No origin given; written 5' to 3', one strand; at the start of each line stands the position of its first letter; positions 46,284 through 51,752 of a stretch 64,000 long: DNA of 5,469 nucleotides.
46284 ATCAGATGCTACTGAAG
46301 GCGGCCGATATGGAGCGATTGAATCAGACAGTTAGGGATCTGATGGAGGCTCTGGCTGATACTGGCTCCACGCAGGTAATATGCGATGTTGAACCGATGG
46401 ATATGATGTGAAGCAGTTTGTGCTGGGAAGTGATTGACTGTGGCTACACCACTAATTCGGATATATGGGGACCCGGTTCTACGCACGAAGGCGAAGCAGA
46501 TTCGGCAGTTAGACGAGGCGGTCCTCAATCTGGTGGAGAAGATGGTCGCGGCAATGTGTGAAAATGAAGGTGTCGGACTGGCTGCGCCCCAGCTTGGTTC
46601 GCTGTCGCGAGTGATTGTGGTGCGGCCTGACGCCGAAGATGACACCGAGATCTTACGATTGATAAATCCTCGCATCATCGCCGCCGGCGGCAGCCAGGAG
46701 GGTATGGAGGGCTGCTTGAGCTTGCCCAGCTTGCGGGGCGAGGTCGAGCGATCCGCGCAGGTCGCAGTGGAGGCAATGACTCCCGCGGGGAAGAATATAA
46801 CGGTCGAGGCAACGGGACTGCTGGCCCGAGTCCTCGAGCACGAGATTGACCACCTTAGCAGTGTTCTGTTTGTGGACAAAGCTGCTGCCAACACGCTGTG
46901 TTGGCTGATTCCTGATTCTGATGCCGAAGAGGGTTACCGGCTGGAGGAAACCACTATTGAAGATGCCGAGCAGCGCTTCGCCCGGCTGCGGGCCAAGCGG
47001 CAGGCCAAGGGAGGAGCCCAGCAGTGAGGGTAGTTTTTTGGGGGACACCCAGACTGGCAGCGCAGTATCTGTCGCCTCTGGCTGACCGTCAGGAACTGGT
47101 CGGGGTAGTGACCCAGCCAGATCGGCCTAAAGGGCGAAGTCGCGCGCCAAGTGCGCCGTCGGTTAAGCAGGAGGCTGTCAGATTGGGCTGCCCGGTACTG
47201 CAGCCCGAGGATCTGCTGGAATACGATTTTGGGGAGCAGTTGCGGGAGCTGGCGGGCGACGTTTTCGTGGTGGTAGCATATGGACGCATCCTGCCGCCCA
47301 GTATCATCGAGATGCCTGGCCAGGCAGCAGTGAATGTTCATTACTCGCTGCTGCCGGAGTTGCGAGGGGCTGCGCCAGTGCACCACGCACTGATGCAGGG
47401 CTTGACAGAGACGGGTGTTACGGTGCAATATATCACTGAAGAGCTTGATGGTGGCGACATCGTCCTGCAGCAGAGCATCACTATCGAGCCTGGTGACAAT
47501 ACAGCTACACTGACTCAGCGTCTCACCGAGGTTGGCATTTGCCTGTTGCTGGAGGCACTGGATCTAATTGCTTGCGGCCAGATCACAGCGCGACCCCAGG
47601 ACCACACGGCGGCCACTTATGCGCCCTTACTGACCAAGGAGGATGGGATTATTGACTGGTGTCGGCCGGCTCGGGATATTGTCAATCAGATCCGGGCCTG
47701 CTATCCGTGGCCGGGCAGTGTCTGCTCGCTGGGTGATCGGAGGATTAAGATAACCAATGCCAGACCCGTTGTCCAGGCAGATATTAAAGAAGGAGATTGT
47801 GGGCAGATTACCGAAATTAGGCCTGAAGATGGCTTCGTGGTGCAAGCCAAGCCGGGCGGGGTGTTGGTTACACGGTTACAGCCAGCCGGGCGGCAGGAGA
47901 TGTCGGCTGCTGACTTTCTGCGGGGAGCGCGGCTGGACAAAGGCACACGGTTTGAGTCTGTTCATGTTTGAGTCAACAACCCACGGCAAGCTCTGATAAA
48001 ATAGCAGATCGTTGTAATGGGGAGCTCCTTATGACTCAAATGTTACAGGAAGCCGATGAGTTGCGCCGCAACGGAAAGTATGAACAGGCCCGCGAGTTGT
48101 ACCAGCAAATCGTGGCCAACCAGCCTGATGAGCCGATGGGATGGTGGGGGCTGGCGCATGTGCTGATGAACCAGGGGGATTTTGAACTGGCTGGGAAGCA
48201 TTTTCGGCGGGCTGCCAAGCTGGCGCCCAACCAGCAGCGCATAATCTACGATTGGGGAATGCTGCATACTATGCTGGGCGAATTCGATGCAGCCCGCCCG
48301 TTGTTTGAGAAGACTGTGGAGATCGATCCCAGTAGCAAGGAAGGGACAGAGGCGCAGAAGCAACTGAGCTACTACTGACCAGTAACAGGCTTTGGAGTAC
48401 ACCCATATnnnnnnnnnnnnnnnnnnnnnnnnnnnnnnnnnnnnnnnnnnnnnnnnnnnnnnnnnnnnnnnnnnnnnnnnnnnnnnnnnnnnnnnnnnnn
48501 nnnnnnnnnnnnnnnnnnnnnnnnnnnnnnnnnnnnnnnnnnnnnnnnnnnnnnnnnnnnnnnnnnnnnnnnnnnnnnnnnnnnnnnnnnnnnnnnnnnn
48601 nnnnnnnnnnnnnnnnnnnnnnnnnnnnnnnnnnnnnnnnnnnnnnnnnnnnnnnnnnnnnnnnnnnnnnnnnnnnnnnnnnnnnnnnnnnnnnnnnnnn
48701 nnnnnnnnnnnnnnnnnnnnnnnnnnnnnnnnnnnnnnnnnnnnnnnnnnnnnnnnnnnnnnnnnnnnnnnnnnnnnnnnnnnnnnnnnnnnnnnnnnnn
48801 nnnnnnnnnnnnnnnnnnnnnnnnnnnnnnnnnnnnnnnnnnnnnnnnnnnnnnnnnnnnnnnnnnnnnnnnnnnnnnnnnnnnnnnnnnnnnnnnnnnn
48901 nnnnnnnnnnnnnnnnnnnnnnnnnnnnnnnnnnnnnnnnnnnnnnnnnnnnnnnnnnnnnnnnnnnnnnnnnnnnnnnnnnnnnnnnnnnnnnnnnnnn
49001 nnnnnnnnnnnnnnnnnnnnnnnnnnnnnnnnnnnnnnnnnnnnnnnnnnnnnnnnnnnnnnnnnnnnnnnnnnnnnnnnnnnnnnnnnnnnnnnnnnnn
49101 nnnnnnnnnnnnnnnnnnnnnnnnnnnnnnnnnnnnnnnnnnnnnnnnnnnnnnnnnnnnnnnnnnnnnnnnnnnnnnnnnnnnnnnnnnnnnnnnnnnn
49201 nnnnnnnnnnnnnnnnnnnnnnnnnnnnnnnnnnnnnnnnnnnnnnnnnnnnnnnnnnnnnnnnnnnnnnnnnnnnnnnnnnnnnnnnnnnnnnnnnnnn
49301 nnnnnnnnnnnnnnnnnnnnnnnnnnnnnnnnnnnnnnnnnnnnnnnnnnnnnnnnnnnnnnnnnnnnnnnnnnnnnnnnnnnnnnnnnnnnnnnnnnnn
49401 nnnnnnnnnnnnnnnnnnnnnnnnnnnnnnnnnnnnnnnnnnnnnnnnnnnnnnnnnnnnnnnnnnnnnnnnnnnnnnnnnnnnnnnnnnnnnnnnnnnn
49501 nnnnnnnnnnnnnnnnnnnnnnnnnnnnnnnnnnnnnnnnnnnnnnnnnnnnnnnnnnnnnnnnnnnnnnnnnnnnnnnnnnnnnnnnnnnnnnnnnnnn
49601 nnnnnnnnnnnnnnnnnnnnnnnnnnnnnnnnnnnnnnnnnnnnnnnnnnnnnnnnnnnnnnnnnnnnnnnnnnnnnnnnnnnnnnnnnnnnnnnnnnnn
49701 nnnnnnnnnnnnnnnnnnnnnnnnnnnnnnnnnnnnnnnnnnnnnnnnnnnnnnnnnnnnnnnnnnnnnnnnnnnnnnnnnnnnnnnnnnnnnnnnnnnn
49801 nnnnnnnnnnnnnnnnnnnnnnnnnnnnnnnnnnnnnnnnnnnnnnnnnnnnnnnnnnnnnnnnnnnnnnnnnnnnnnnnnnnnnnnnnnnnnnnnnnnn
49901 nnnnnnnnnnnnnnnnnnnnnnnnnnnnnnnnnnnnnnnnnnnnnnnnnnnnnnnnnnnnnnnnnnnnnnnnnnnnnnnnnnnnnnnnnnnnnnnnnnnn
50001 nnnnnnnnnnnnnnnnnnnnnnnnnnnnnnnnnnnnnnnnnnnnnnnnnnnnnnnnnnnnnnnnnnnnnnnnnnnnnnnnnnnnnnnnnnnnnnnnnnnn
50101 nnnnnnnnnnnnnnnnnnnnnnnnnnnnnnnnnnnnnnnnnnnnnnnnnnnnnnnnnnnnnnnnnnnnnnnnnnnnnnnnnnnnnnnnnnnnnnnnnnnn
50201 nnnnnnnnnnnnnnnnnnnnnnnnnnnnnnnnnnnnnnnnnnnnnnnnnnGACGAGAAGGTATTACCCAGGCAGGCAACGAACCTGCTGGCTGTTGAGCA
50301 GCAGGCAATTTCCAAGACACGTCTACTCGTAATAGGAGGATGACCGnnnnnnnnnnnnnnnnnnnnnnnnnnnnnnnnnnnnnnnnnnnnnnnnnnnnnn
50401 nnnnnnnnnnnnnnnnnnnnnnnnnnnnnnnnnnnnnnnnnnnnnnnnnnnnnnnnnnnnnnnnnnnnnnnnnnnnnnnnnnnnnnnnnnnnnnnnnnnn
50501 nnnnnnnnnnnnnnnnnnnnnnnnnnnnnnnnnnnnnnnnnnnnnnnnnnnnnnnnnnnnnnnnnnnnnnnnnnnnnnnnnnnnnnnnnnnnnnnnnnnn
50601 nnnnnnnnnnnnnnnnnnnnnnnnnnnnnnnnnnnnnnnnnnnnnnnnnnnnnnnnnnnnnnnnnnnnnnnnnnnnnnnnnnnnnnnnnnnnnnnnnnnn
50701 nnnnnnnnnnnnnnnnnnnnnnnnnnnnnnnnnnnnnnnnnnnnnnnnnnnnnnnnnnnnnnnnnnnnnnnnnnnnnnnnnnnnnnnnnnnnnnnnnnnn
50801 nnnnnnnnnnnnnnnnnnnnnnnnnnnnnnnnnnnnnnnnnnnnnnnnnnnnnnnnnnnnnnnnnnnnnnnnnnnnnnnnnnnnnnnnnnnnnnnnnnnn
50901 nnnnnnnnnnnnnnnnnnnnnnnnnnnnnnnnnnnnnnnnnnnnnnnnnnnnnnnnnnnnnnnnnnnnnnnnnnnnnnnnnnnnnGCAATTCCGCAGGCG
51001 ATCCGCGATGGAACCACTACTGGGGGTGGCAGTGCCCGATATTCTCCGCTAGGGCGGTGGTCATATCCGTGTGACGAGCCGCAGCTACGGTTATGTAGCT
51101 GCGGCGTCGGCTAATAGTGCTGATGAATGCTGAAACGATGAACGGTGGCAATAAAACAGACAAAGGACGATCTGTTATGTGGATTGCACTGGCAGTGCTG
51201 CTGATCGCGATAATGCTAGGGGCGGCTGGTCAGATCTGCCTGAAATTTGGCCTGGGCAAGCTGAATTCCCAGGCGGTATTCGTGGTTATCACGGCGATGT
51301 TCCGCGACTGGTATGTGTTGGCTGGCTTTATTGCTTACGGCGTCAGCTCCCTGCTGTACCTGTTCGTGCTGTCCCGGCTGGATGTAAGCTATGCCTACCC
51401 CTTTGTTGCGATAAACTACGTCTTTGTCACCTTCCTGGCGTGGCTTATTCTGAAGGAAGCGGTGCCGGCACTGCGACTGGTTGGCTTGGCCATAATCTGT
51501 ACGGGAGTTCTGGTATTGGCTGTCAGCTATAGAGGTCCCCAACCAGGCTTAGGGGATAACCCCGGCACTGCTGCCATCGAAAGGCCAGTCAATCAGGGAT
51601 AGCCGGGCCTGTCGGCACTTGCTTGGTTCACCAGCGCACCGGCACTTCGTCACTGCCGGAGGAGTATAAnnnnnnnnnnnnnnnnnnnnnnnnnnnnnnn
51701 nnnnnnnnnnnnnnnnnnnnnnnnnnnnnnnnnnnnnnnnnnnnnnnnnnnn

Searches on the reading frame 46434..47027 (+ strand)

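Call 3: search_protein_families(library=pfam, proteins=[window:46434-47027:+], max_evalue=0.01)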
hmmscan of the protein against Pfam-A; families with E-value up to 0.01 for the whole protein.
window:46434-47027:+ (197 aa): 1 family
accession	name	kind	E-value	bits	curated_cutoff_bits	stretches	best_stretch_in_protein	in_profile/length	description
PF01327.26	Pep_deformylase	-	2.1e-42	144.8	22.8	1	8-152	4-152/156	Polypeptide deformylase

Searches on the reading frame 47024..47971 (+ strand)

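Call 3: search_protein_families(library=pfam, proteins=[window:47024-47971:+], max_evalue=0.01)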
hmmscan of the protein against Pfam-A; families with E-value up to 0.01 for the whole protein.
window:47024-47971:+ (315 aa): 2 families
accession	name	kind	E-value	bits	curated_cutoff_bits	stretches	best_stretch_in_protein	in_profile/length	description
PF00551.24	Formyl_trans_N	-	3.6e-38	131.5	26.1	1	2-178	2-180/181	Formyl transferase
PF02911.23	Formyl_trans_C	-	1.5e-24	86.5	21.1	1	203-302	2-99/100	Formyl transferase, C-terminal domain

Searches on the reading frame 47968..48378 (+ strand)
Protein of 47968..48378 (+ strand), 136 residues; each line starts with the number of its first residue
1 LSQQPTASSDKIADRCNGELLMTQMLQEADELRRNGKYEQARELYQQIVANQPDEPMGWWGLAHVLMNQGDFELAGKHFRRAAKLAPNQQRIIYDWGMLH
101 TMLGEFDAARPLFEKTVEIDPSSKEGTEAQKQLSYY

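Call 3: search_protein_families(library=pfam, proteins=[window:47968-48378:+], max_evalue=0.01)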
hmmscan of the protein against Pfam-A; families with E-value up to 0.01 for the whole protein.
window:47968-48378:+ (136 aa): 23 families
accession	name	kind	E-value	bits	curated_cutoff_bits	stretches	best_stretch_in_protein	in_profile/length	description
PF07719.23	TPR_2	-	3.8e-19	67.6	27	3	58-88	3-33/34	Tetratricopeptide repeat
PF13428.12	TPR_14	-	7.4e-17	60.6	23.5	2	27-63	6-42/44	Tetratricopeptide repeat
PF13432.12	TPR_16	-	1.3e-16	61.2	32.7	1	26-88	1-63/65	Tetratricopeptide repeat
PF00515.34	TPR_1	-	1.6e-15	56.6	27.8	2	61-88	6-33/34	Tetratricopeptide repeat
PF14559.12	TPR_19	-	5.5e-14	52.7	25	2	33-91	2-60/68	Tetratricopeptide repeat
PF13181.12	TPR_8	-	1.9e-12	46.7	25.7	1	59-88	4-33/34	Tetratricopeptide repeat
PF13424.12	TPR_12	-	8.1e-12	45.6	30.1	1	59-121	6-76/77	Tetratricopeptide repeat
PF13174.12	TPR_6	-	5.2e-09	36.6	26.3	0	33-54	11-32/33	Tetratricopeptide repeat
PF13371.12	TPR_9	-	9.8e-09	35.6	35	1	64-131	3-70/73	Tetratricopeptide repeat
PF13414.12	TPR_11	-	9.9e-09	35.2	26.8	1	30-70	2-42/42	TPR repeat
PF13176.12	TPR_7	-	2.3e-08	33.9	27.9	0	62-88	5-31/36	Tetratricopeptide repeat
PF23914.1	TPR_CcmH_CycH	-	9.4e-08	32.5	42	1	50-105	44-99/158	Cytochrome c-type biogenesis protein H TPR domain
PF24575.1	TPR_Slam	-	1.4e-07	32.3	35.2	2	28-67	53-92/104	Surface lipoprotein assembly modifier, N-terminal TPR repeats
PF13374.12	TPR_10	-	2e-07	31.3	27.5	0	97-119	9-31/42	Tetratricopeptide repeat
PF13431.12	TPR_17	-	5.4e-07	29.8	24.4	0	44-75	1-32/34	Tetratricopeptide repeat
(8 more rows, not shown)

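Call 4: search_protein_families(library=ncbifam, proteins=[window:47968-48378:+], max_evalue=0.01)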
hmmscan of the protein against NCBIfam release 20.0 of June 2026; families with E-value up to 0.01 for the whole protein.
window:47968-48378:+ (136 aa): 20 families
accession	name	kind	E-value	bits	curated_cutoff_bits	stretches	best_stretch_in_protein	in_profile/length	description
TIGR02552.1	LcrH_SycD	equivalog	4e-11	42.8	104.8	1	22-132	18-128/136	SycD/LcrH family type III secretion system chaperone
NF040959.1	MamA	equivalog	2.3e-10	40.3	200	1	32-123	81-172/204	magnetosome protein MamA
TIGR02917.1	PEP_TPR_lipo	equivalog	5.4e-10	37.8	312.2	1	31-123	779-870/899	XrtA/PEP-CTERM system TPR-repeat protein PrsT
NF033920.0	C39_PA2778_fam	equivalog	7.7e-10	38.6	150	1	19-120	153-254/255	PA2778 family cysteine peptidase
TIGR02521.1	type_IV_pilW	equivalog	9.3e-10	38.4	154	1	33-118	42-127/234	type IV pilus biogenesis/stability protein PilW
TIGR03939.1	PGA_TPR_OMP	equivalog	1.3e-08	33.6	366.65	1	29-125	93-189/800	poly-beta-1,6 N-acetyl-D-glucosamine export porin PgaA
NF008520.0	PRK11447.1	equivalog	5.5e-07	27.8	858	1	14-98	453-537/1157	cellulose synthase complex outer membrane protein BcsC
NF040561.1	PrimPol_Msp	equivalog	8.4e-07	27.9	200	1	24-89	27-84/515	CRISPR-associated primase-polymerase type A1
TIGR02795.1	tol_pal_ybgF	equivalog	9.6e-06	26.2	90.1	1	26-133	6-119/119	tol-pal system protein YbgF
TIGR00540.1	TPR_hemY_coli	hypoth_equivalog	6.4e-05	21.9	142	1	34-82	338-385/385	heme biosynthesis-associated TPR protein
TIGR00990.1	3a0801s09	subfamily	7.5e-05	21.6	757.25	1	61-122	370-431/615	mitochondrial import receptor subunit TOM70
NF052415.1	T3SS_chap_SctY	equivalog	0.00026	21.5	70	1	34-88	18-72/106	type III secretion apparatus assembly chaperone SctY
NF047371.1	FlcA_CTERM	equivalog_domain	0.00058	18.4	300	1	34-118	451-535/646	periplasmic flagellar collar protein FlcA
NF042912.1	Amuc_1098_fam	equivalog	0.0011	17.1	750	1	22-123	89-188/805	Amuc_1098 family type IV pilus outer membrane protein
NF047507.1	TPR_BatC_Lepto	exception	0.0012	18.3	175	1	67-128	35-95/214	TPR repeat-containing protein BatC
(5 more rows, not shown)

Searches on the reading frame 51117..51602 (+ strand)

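Call 3: search_protein_families(library=pfam, proteins=[window:51117-51602:+], max_evalue=0.01)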
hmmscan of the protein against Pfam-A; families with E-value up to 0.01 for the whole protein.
window:51117-51602:+ (161 aa): 4 families
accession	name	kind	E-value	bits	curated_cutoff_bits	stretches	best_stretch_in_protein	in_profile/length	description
PF00892.27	EamA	-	5.9e-08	33.5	28.2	1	65-134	64-133/135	EamA-like transporter family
PF10639.15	TMEM234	-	0.0013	19.2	30.1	1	50-133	23-111/113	Putative transmembrane family 234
PF00893.25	Multi_Drug_Res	-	0.0018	19.2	23.7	0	59-127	23-93/93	Small Multidrug Resistance protein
PF03151.22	TPT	-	0.0088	15.9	30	1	76-136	77-137/291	Triose-phosphate Transporter family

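Call 4: search_protein_families(library=ncbifam, proteins=[window:51117-51602:+], max_evalue=0.01)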
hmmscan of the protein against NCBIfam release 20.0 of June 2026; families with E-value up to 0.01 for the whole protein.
window:51117-51602:+ (161 aa): 5 families
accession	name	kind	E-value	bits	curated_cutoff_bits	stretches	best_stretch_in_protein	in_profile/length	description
NF011625.2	PRK15051.1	equivalog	8.9e-13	48.4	92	1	27-136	5-109/111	4-amino-4-deoxy-L-arabinose-phosphoundecaprenol flippase subunit ArnE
NF002816.2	PRK02971.1-2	equivalog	4.4e-09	36.8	99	1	29-135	4-117/120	4-amino-4-deoxy-L-arabinose-phosphoundecaprenol flippase subunit ArnF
TIGR03340.1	phn_DUF6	hypoth_equivalog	0.00058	19.6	288.15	1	53-137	63-136/281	phosphonate utilization associated putative membrane protein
NF007087.1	PRK09541.1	subfamily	0.0025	18.3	162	1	61-137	27-104/110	EmrE family multidrug efflux SMR transporter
NF042984.1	SMR_efflux_EmrE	exception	0.0071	16.7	226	1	60-138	26-105/110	multidrug efflux SMR transporter EmrE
